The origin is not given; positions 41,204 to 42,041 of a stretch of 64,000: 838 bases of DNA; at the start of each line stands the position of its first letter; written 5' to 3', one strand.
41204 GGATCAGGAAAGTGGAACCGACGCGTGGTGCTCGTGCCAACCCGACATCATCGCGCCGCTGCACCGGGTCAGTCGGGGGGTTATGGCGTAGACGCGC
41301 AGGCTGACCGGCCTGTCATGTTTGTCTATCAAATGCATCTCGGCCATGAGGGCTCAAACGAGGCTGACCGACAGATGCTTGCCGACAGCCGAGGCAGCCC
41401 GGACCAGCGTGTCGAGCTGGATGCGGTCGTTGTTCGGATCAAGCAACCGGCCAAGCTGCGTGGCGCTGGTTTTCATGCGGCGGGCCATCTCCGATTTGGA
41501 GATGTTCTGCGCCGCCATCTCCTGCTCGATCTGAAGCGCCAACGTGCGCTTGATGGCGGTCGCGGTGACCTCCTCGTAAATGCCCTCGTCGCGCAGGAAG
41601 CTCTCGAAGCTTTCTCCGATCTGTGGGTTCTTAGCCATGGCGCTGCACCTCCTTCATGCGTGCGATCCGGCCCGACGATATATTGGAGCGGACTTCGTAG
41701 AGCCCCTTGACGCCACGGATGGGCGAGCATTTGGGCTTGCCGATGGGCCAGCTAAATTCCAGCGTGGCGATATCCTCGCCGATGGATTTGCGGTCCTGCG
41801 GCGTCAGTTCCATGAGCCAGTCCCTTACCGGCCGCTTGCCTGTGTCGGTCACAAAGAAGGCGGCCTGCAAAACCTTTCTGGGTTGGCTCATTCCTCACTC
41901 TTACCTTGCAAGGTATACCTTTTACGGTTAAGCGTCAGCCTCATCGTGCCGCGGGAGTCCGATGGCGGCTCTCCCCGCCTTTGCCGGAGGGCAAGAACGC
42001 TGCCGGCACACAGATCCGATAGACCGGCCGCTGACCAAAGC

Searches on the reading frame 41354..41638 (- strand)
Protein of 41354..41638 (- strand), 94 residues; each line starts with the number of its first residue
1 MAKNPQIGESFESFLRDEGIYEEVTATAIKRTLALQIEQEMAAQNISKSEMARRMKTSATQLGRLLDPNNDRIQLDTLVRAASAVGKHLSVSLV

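Call 46: search_protein_families(library=pfam, proteins=[window:41354-41638:-], max_evalue=0.01)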
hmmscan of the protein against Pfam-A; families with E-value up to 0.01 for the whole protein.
window:41354-41638:- (94 aa): 2 families
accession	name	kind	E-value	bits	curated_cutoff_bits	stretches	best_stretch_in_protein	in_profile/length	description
PF13744.12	HTH_37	-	1.2e-06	28.7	27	1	26-92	12-78/80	Helix-turn-helix domain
PF13443.12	HTH_26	-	0.00013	22.5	22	1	37-82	2-47/63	Cro/C1-type HTH DNA-binding domain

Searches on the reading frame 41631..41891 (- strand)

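Call 46: search_protein_families(library=pfam, proteins=[window:41631-41891:-], max_evalue=0.01)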
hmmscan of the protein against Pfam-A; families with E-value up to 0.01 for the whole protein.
window:41631-41891:- (86 aa): 1 family
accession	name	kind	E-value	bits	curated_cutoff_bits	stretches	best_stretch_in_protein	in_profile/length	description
PF05973.20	Gp49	-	0.0081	16.6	23.9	0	24-78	1-53/90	Phage derived protein Gp49-like (DUF891)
